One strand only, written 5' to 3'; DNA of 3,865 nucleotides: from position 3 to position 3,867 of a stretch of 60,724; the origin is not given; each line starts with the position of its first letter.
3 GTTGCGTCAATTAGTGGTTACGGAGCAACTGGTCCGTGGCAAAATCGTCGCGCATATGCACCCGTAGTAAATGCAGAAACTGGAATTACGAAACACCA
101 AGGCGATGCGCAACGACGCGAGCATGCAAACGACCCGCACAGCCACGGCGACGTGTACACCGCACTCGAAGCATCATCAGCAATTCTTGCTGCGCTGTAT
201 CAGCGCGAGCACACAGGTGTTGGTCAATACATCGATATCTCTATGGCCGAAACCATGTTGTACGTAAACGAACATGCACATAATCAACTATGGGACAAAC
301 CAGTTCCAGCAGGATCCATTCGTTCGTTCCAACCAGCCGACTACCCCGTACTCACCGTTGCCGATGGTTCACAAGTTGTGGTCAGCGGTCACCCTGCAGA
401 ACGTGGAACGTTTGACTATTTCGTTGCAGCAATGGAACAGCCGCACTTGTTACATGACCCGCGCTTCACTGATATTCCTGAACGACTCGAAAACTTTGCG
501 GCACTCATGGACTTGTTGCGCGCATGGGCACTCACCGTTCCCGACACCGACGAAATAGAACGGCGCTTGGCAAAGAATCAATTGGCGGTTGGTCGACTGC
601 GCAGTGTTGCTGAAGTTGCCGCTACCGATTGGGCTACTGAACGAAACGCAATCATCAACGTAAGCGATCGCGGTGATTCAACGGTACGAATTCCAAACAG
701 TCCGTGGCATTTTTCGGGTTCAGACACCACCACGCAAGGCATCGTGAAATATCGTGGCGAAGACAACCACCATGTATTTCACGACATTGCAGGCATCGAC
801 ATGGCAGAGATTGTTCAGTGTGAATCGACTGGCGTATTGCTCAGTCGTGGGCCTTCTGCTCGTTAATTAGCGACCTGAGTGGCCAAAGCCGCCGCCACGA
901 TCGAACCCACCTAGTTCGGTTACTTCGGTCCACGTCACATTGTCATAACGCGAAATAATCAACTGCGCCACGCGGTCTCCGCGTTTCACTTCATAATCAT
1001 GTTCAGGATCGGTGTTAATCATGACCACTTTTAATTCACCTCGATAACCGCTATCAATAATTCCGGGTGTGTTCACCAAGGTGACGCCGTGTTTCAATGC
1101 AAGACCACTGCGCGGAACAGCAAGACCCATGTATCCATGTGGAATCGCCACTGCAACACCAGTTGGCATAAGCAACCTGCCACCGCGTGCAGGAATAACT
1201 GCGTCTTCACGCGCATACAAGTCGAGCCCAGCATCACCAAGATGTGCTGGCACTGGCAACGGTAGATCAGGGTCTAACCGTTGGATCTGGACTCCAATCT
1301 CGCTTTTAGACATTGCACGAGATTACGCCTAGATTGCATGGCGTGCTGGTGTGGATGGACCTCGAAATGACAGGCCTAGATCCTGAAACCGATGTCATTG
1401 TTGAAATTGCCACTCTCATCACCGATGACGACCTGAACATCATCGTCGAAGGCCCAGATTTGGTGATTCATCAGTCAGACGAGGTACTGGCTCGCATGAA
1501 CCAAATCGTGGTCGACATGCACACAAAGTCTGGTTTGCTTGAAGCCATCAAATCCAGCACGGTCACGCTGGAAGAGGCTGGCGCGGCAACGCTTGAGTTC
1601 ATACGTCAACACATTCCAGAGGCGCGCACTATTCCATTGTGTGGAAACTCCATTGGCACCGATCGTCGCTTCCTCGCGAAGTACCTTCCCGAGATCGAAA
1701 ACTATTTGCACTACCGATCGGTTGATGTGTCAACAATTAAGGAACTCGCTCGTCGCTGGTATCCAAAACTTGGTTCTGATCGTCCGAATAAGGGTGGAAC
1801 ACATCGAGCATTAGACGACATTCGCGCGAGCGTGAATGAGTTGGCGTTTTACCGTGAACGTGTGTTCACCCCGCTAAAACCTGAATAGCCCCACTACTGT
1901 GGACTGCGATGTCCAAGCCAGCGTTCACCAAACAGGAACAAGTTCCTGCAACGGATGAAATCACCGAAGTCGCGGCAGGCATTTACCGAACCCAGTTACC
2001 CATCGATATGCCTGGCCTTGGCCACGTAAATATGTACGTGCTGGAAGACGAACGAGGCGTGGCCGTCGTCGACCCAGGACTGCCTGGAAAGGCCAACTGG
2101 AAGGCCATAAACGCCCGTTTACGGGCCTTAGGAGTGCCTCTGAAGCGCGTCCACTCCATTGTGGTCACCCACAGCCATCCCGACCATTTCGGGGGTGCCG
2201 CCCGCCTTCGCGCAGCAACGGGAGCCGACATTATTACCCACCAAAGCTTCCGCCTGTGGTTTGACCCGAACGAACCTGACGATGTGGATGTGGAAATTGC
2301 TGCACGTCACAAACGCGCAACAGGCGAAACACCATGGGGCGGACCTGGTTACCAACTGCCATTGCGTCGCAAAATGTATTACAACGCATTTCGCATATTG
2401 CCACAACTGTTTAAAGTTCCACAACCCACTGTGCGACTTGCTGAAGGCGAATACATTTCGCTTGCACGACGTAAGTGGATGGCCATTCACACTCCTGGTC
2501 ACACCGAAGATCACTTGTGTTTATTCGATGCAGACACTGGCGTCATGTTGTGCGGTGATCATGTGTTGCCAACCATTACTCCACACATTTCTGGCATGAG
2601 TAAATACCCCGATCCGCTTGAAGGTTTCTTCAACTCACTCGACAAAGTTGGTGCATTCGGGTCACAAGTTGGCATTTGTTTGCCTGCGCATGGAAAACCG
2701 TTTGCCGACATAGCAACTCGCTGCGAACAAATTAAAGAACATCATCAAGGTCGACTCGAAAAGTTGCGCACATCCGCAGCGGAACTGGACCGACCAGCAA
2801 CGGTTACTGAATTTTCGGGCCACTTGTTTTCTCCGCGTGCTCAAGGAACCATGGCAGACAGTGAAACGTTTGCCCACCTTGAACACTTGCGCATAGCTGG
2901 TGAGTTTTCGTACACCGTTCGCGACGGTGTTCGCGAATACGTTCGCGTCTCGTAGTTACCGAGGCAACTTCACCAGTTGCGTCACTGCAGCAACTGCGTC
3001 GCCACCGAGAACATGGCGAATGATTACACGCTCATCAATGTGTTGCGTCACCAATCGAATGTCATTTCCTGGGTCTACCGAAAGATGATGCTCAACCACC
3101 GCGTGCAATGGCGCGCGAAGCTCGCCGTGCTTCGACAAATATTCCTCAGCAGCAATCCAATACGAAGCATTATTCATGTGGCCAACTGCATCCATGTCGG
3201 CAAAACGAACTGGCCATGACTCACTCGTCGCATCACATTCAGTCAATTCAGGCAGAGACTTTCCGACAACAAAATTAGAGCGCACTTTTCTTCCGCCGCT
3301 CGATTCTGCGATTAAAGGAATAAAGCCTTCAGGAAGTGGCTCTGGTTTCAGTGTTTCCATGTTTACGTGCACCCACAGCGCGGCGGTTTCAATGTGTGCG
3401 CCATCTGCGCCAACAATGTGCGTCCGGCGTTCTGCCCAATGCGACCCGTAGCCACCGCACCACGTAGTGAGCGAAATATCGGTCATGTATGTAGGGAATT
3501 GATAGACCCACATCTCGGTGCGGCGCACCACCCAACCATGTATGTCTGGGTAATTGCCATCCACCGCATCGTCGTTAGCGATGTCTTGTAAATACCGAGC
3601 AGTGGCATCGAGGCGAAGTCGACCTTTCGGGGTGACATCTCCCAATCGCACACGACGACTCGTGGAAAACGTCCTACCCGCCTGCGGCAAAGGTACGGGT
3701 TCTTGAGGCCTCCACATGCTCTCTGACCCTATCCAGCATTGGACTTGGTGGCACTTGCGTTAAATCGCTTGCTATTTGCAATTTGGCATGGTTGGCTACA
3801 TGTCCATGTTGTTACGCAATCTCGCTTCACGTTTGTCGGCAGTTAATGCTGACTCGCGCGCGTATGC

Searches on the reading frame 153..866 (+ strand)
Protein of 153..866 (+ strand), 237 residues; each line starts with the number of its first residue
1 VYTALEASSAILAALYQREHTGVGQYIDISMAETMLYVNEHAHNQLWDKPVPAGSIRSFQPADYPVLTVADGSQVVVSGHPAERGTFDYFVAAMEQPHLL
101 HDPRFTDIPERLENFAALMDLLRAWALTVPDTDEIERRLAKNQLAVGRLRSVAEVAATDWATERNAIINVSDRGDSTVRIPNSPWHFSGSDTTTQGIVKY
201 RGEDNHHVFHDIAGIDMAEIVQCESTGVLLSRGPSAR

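Call 77: search_protein_families(library=pfam, proteins=[window:153-866:+], max_evalue=0.00001)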
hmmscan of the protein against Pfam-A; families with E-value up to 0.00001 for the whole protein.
window:153-866:+ (237 aa): 1 family
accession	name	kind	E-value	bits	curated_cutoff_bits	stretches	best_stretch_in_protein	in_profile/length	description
PF02515.22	CoA_transf_3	-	4.2e-29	102.2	23.3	1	2-194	166-355/366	CoA-transferase family III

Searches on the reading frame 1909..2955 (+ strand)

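Call 40: search_protein_families(library=pfam, proteins=[window:1909-2955:+], max_evalue=0.001)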
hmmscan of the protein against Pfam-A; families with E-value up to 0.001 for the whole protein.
window:1909-2955:+ (348 aa): 3 families
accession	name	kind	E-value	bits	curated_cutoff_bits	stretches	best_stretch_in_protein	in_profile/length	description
PF00753.33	Lactamase_B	-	1.9e-28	100.2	22.7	1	36-232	2-162/196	Metallo-beta-lactamase superfamily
PF19583.5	ODP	-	4.4e-06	27.1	27.2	1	40-113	3-74/194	ODP family beta lactamase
PF12706.13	Lactamase_B_2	-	3.5e-05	23.9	27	1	71-121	16-77/200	Beta-lactamase superfamily domain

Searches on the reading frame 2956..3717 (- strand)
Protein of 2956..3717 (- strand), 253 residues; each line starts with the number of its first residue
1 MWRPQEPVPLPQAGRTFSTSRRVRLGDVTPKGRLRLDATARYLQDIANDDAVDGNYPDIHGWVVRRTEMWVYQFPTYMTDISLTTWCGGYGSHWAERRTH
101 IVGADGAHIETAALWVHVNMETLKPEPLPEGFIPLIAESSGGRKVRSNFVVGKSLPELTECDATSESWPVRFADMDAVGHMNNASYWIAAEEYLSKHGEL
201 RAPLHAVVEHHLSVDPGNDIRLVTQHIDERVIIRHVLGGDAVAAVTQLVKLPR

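Call 40: search_protein_families(library=pfam, proteins=[window:2956-3717:-], max_evalue=0.001)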
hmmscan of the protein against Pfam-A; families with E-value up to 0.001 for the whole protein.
window:2956-3717:- (253 aa): 3 families
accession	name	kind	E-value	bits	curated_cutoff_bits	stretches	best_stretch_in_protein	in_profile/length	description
PF01643.23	Acyl-ACP_TE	-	4.9e-15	55.8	23.7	1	15-133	2-128/131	Acyl-ACP thioesterase N-terminal domain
PF20791.3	Acyl-ACP_TE_C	-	1.3e-08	35.4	21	1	163-235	7-82/101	Acyl-ACP thioesterase C-terminal domain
PF13279.12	4HBT_2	-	0.00076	20.4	25.5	0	170-194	1-25/122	Thioesterase-like superfamily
